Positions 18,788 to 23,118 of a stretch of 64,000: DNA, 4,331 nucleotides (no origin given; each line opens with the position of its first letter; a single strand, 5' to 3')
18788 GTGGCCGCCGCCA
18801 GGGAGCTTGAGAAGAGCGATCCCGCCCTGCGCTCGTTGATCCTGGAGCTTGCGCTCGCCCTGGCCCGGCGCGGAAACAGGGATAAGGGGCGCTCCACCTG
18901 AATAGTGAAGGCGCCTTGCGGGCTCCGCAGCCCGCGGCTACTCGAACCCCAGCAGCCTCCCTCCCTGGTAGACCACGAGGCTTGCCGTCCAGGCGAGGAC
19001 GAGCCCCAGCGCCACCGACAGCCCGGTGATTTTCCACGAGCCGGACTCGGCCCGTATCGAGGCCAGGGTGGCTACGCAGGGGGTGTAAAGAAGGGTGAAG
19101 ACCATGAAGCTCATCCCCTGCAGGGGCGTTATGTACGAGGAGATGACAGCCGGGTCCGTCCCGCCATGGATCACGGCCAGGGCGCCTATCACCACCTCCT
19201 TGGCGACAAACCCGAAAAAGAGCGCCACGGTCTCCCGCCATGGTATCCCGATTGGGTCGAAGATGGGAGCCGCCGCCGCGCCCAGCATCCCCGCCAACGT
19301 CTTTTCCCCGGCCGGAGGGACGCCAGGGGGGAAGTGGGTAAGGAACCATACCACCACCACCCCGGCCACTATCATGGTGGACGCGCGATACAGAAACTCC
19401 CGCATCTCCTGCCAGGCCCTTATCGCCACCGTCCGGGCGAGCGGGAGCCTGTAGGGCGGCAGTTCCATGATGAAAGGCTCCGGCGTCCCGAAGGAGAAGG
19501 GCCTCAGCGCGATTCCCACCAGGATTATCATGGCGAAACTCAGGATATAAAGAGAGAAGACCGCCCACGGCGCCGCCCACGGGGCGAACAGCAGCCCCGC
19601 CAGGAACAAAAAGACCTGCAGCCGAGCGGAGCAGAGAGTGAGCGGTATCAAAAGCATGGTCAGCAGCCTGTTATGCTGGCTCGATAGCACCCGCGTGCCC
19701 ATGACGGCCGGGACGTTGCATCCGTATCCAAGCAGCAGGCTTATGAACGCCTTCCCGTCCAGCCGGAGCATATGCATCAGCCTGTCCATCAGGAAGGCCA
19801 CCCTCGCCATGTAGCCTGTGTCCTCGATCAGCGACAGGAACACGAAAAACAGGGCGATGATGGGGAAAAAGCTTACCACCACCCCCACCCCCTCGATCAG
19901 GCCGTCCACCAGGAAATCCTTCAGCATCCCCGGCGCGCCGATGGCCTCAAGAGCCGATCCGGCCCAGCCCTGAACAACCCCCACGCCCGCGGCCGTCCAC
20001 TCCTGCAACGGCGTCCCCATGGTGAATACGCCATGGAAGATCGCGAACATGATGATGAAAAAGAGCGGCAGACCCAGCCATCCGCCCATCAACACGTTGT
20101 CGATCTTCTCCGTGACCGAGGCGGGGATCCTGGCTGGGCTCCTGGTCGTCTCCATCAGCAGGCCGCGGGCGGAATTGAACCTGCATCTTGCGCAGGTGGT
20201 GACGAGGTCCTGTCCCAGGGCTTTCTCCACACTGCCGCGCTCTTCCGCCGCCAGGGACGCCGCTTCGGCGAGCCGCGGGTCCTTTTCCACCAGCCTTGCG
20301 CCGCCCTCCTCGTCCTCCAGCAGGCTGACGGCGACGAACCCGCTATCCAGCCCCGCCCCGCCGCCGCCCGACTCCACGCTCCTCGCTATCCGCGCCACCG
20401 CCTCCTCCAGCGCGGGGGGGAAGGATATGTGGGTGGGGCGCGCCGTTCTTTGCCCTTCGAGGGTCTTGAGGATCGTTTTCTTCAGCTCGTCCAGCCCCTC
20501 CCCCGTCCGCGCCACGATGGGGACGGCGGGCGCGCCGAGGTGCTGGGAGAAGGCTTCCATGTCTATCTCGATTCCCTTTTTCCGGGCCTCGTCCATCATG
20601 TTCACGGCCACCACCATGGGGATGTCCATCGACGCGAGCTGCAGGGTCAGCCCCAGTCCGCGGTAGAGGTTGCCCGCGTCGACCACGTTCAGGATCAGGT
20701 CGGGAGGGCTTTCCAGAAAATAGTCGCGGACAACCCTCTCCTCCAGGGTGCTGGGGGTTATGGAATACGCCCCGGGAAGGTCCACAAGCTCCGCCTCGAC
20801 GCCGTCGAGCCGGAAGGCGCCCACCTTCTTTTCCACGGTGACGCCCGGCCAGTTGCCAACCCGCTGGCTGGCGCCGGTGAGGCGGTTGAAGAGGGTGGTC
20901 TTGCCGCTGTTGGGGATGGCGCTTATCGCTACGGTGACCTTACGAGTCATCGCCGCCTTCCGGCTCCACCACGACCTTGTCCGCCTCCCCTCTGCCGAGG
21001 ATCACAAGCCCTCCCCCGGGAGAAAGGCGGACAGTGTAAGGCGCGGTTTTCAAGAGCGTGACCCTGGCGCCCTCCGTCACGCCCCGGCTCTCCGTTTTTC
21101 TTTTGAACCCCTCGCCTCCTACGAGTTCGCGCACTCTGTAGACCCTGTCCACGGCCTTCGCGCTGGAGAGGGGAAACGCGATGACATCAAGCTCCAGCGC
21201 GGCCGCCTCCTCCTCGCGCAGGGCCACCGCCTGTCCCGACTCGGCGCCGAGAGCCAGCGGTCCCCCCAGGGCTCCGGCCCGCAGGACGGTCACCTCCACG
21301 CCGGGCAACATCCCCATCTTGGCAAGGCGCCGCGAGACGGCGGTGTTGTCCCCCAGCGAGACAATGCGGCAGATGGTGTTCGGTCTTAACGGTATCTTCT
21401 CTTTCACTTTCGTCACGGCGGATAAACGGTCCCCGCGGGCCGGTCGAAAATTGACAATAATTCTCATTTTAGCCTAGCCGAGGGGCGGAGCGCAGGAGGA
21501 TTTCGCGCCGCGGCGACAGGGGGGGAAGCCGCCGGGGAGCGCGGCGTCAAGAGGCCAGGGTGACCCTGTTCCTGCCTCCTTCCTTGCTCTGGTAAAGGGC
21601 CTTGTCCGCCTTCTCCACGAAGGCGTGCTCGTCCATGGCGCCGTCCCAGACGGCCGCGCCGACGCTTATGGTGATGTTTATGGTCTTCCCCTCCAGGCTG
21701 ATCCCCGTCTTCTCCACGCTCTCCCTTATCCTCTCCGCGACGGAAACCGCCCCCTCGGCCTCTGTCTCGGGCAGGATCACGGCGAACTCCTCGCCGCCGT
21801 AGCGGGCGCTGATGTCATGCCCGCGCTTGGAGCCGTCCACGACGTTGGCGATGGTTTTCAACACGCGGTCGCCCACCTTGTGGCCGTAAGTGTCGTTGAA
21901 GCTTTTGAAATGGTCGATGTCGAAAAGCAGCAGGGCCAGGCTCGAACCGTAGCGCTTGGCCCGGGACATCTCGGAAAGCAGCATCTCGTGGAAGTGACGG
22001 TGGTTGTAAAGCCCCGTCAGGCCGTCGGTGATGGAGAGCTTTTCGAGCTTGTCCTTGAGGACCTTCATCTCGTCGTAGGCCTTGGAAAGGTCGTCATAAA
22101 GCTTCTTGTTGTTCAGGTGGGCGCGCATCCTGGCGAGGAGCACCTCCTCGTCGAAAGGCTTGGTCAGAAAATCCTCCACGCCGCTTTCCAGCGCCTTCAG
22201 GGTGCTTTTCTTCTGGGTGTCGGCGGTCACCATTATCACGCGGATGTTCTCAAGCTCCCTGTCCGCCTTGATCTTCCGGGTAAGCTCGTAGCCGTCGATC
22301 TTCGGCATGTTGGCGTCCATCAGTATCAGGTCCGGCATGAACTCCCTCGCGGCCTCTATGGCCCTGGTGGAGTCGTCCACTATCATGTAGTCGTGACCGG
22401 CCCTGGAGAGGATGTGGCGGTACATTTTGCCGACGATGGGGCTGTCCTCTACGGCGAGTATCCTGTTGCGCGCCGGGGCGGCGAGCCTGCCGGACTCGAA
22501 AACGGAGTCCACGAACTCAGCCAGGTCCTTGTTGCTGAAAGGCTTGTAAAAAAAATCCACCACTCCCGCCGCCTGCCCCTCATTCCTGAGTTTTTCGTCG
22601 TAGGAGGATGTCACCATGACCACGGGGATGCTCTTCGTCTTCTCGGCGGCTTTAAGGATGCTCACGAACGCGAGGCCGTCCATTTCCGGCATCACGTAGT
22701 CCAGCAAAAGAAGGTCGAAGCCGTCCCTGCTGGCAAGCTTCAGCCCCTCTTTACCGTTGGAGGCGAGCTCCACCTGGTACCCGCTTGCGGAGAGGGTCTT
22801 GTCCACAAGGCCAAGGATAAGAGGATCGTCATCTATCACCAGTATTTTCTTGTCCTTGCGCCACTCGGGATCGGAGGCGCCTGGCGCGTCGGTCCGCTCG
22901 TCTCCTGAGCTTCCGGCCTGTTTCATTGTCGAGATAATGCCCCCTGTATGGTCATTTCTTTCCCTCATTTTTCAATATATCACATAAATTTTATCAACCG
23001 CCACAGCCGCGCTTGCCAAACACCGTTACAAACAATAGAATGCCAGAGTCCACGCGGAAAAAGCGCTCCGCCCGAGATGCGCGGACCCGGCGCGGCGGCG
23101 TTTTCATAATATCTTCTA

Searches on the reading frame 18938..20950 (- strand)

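Call 107: search_protein_families(library=pfam, proteins=[window:18938-20950:-], max_evalue=0.00001)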
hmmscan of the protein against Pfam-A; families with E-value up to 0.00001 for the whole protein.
window:18938-20950:- (670 aa): 4 families
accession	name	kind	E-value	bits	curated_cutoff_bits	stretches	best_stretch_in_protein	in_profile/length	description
PF02421.24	FeoB_N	-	1.1e-59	200.8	27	1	6-160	2-156/156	Ferrous iron transport protein B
PF07670.19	Gate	-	1.8e-37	128.4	29.6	2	359-452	2-102/104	Nucleoside recognition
PF01926.29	MMR_HSR1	-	1.2e-16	61.3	21.9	1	7-117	2-112/113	50S ribosome-binding GTPase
PF07664.17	FeoB_C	-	4.5e-16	58.8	26.6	1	464-514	1-53/54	Ferrous iron transport protein B C terminus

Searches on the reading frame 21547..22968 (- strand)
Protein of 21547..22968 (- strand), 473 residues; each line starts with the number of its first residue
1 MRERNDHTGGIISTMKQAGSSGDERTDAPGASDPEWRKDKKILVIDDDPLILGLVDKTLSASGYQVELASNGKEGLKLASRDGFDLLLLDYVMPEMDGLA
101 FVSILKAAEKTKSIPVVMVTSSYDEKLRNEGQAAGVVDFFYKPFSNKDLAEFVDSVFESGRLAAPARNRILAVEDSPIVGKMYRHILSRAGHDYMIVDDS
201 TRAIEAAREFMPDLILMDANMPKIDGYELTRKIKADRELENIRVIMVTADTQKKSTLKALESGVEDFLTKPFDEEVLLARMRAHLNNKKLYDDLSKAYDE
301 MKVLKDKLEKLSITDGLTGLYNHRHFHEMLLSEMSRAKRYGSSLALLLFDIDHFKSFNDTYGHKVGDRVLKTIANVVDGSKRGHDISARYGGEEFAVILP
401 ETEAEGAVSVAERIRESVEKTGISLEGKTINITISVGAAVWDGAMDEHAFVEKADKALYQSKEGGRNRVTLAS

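Call 107: search_protein_families(library=pfam, proteins=[window:21547-22968:-], max_evalue=0.00001)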
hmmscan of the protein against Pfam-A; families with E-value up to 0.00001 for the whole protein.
window:21547-22968:- (473 aa): 2 families
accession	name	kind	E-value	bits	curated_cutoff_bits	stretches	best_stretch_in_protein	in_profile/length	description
PF00072.30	Response_reg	-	2.1e-53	179.7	30.2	2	170-281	1-110/111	Response regulator receiver domain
PF00990.26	GGDEF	-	1.5e-47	161.8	23.8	1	313-468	2-161/161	Diguanylate cyclase, GGDEF domain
